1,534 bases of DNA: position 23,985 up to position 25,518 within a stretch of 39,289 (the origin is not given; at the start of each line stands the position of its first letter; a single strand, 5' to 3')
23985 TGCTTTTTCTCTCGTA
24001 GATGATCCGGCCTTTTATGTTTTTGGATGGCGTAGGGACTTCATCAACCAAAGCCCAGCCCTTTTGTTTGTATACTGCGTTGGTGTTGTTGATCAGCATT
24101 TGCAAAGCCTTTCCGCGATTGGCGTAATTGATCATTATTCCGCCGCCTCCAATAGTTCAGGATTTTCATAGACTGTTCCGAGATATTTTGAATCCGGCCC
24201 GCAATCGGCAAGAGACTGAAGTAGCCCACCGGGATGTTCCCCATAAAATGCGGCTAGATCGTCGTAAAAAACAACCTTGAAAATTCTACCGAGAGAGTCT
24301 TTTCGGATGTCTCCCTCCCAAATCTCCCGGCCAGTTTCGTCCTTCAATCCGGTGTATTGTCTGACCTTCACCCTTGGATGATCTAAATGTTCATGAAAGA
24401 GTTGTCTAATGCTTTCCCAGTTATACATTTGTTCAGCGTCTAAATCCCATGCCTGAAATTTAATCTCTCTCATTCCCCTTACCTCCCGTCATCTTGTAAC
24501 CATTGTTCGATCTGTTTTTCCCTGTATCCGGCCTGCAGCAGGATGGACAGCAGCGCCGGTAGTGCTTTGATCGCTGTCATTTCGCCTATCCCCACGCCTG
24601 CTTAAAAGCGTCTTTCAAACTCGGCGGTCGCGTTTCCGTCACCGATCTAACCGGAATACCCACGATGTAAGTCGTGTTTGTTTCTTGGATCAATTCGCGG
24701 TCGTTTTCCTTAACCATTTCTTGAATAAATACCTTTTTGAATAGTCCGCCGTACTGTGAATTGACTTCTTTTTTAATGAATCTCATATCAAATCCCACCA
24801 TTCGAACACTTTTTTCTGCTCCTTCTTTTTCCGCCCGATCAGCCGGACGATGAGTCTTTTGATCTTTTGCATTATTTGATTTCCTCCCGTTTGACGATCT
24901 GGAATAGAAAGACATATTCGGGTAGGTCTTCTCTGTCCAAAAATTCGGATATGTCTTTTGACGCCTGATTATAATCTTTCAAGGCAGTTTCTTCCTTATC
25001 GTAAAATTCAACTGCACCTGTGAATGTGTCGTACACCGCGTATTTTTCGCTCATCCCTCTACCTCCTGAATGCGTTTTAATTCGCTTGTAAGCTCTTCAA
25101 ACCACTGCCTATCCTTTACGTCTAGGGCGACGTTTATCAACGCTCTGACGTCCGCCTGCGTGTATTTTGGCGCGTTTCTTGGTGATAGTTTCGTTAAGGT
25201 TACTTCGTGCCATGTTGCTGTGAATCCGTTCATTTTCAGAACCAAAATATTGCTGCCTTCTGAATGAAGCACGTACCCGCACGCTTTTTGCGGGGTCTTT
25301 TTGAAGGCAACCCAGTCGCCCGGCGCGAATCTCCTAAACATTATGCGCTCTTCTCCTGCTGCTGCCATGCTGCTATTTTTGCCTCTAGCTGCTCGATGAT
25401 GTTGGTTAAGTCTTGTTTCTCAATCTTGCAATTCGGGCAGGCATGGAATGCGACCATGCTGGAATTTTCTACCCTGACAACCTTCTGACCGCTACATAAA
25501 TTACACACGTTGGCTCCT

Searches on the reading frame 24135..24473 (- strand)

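Call 88: search_protein_families(library=pfam, proteins=[window:24135-24473:-], max_evalue=0.001)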
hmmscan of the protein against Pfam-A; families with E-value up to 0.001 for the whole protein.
window:24135-24473:- (112 aa): 1 family
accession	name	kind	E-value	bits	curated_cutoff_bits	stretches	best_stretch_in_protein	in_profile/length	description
PF09643.15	YopX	-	1.5e-22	80.4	22.4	1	23-109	36-128/128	YopX protein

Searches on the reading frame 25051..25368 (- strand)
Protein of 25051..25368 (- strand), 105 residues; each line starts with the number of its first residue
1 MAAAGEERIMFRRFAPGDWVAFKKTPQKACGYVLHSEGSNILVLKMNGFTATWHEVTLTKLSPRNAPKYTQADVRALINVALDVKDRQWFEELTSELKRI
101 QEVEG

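Call 88: search_protein_families(library=pfam, proteins=[window:25051-25368:-], max_evalue=0.001)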
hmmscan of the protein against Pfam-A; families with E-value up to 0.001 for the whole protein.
window:25051-25368:- (105 aa): 1 family
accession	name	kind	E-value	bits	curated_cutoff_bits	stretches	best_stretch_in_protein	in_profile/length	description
PF08858.15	IDEAL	-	2.6e-08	33.9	22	1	65-97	5-37/37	IDEAL domain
